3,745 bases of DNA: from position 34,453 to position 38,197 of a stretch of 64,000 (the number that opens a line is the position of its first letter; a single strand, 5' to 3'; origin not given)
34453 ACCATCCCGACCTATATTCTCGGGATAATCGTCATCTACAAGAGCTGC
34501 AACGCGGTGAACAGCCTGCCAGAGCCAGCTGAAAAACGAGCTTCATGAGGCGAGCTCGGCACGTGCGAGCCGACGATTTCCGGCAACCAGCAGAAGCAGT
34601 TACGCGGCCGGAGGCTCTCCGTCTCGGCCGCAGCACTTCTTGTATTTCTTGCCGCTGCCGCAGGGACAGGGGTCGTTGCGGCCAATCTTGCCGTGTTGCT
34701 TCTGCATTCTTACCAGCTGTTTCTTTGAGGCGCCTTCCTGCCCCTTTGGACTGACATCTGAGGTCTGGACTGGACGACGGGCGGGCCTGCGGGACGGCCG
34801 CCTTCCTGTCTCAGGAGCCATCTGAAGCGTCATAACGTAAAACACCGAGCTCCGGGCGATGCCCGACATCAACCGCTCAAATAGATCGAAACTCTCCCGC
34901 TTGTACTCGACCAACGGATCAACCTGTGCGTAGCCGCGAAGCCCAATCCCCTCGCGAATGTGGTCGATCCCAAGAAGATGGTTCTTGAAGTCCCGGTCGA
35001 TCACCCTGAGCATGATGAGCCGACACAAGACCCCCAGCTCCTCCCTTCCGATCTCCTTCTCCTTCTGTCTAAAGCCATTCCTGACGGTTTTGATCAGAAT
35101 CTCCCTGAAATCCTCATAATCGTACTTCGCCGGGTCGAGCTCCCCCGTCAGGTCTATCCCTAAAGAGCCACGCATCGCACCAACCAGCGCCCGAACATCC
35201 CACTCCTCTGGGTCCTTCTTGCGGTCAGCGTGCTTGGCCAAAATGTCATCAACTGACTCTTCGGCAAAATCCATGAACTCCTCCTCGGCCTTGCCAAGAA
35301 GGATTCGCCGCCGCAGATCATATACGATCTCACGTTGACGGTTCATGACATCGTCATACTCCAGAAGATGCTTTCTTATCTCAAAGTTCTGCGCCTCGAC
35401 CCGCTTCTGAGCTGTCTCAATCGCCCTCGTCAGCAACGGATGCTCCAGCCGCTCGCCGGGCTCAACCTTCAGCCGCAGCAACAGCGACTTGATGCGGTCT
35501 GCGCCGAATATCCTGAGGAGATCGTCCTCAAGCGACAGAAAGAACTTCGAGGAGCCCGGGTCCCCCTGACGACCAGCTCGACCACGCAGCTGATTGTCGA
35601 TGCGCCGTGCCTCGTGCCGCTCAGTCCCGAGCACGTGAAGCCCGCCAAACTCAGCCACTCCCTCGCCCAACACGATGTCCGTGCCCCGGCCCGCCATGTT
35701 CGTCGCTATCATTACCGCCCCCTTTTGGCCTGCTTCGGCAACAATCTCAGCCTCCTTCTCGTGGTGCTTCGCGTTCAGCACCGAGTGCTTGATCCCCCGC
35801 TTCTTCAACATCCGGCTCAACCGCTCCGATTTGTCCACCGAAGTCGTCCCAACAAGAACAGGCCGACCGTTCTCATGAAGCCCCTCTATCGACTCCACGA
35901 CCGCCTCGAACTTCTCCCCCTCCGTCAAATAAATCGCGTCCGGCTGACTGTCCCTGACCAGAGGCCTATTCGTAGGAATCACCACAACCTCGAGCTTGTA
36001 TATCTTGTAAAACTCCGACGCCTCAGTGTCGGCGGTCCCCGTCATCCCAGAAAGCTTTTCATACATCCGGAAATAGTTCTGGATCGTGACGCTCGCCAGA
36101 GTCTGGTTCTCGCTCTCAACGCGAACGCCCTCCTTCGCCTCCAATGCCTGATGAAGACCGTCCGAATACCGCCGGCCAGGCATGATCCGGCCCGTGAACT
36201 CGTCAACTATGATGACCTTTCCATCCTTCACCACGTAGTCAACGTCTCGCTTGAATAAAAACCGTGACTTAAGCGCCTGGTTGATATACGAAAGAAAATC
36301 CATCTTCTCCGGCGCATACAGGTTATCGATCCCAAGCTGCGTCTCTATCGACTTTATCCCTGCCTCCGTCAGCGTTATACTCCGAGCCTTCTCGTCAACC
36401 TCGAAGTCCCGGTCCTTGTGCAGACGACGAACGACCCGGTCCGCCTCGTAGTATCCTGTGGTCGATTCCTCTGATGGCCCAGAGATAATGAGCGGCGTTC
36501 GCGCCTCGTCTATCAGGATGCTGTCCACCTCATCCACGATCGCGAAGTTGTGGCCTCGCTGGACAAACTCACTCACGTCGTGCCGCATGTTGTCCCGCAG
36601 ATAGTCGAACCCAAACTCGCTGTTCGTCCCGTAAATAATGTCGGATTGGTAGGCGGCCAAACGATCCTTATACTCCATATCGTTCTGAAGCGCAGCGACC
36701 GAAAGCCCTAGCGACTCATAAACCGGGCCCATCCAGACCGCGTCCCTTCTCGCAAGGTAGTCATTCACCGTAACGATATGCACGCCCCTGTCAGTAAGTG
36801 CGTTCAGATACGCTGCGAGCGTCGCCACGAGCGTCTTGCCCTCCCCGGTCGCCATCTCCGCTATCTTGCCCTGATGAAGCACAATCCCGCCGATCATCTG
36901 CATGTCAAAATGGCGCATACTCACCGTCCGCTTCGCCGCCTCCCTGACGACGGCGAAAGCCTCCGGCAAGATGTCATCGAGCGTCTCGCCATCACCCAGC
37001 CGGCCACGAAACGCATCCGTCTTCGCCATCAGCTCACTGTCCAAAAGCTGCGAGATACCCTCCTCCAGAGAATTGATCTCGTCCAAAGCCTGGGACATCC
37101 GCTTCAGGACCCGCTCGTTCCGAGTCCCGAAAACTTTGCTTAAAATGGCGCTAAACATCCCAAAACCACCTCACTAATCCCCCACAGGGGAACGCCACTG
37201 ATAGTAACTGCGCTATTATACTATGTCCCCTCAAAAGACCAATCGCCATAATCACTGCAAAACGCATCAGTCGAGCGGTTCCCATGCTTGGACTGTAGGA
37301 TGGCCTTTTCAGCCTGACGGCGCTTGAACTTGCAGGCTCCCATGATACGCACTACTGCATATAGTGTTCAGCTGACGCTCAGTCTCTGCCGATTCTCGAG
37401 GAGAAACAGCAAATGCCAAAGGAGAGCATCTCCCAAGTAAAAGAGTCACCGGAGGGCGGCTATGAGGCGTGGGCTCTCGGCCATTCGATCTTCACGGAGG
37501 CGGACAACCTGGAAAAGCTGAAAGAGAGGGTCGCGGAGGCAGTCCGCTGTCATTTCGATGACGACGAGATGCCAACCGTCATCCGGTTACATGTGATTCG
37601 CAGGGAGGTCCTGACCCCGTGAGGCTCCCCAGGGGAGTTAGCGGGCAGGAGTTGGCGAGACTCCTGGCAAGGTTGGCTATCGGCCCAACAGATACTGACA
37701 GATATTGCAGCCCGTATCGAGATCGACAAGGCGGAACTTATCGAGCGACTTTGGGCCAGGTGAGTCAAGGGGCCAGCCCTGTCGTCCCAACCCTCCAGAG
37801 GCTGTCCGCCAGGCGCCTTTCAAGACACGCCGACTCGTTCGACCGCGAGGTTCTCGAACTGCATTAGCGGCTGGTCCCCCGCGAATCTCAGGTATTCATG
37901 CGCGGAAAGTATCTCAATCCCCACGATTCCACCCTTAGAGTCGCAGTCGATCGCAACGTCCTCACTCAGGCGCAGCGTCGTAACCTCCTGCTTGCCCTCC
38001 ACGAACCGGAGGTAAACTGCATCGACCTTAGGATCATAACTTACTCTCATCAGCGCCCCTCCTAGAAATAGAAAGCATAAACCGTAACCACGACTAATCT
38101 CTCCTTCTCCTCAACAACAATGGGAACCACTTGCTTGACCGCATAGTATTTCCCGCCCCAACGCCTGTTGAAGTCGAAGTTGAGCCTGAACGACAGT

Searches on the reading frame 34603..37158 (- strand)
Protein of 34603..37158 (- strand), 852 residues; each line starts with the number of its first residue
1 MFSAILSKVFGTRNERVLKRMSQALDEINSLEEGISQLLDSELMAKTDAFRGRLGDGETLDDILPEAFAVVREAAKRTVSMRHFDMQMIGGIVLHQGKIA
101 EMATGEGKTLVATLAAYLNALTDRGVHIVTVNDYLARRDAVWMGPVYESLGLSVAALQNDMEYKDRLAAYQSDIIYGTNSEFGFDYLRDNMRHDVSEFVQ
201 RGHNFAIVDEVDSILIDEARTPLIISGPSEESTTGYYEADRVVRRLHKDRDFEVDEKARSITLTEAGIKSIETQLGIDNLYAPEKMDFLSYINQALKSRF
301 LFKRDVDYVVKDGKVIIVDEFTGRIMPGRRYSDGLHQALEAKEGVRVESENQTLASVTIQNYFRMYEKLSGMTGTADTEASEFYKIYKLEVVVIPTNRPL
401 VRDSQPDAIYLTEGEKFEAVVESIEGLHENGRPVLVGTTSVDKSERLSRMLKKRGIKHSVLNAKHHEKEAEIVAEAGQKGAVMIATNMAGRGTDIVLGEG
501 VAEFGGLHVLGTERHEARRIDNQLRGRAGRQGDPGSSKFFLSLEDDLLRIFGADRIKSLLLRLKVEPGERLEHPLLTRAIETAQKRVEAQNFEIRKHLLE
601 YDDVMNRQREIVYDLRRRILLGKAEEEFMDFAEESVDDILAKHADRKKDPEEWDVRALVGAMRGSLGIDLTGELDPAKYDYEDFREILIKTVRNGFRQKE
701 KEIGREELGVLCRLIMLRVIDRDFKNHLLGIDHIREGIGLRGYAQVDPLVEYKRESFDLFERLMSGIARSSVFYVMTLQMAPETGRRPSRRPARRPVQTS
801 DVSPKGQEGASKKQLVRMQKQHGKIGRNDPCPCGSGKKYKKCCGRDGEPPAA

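Call 61: find_related_loci(query=window:34603-37158:-, collection=genome_contigs, flank=8000)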
Query window:34603-37158:- (852 aa) in genome_contigs; peptide patterns used: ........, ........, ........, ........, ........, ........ (x = any residue, [..] = any of these).
600 stretches matched a pattern (row limit reached: there are more); 600 encode a relative of the query (tblastn E <= 1e-3); the best 80 are kept; 80 distinct loci.
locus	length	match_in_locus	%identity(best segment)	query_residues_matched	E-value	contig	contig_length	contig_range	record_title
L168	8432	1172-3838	58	1-845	0e+0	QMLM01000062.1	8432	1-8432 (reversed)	MAG: Deltaproteobacteria bacterium isolate B11_G15 B11_Guay15_scaffold_02653, whole genome shotgun sequence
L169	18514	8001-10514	59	1-845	0e+0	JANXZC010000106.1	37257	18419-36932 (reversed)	MAG: Syntrophus sp. (in: bacteria) isolate GL140_4_metabat_222 GL140_4_k141_630799, whole genome shotgun sequence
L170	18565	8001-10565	57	1-845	0e+0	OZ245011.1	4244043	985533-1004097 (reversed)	MAG: Nitrospinaceae bacterium isolate 04370925-b84a-440d-9222-898c7f7ce6c7 genome assembly, chromosome: 1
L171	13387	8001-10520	58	1-845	0e+0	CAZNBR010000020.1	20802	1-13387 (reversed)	MAG TPA_asm: uncultured Syntrophaceae bacterium isolate SRP178699_co1_451 genome assembly, contig: NODE_3061_length_2080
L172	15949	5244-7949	56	1-844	0e+0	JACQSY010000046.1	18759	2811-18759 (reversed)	MAG: Acidobacteria bacterium isolate NC_groundwater_1397_Ag_S-0.65um_54_40 S_p65_S5_coassembly_k141_2194361, whole genom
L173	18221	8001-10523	59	1-845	0e+0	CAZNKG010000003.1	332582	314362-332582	MAG TPA_asm: uncultured Desulfatibacillum sp. isolate binchicken_co107_295 genome assembly, contig: NODE_29_length_33258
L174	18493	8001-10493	58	1-835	0e+0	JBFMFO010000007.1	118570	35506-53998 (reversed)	MAG: Thermodesulfobacteriota bacterium isolate MAG273 MAG273_7, whole genome shotgun sequence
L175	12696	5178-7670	59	1-835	0e+0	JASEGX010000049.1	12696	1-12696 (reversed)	MAG: Thermodesulfobacteriota bacterium isolate Yes70-07 NODE_2067_length_12696_cov_4.569813, whole genome shotgun sequen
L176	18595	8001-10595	58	1-847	0e+0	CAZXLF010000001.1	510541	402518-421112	MAG TPA_asm: uncultured Planctomycetia bacterium isolate SRP273308_co1_398 genome assembly, contig: NODE_9_length_510541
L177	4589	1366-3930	56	1-852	0e+0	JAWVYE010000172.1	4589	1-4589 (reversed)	MAG: Desulfobulbales bacterium isolate HN13.bin.26 k141_455858_length_4589_cov_10.7194, whole genome shotgun sequence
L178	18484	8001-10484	57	5-845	0e+0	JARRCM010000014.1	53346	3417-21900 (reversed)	MAG: Thermosediminibacterales bacterium isolate DJKA113_NP-J24_bin.19 scaffold_152, whole genome shotgun sequence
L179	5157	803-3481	55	4-845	0e+0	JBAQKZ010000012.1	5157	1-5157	MAG: Geobacteraceae bacterium isolate MFD12071_ilm_asm_bin1 k127_32461, whole genome shotgun sequence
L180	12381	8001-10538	57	1-845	0e+0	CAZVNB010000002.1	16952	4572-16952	MAG TPA_asm: uncultured Planctomycetia bacterium isolate binchicken_co203_540 genome assembly, contig: k141_2226207, who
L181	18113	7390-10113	55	1-836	0e+0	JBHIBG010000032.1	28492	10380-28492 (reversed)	MAG: Candidatus Methylomirabilia bacterium isolate K_2_bin.23 NODE_595_length_28492_cov_43.286423, whole genome shotgun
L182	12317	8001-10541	56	1-839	0e+0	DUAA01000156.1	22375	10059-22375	MAG TPA_asm: Nitrospinaceae bacterium isolate UWMA-0262 NODE_3152_length_22375_cov_0.392216, whole genome shotgun sequen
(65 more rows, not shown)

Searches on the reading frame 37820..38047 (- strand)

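Call 72: search_protein_families(library=pfam, proteins=[window:37820-38047:-], max_evalue=0.01)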
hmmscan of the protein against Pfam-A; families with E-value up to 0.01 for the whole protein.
window:37820-38047:- (75 aa): 1 family
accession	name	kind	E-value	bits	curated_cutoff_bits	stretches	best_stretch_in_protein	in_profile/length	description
PF10049.14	DUF2283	-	2.1e-13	50.6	23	1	1-49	1-48/49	Protein of unknown function (DUF2283)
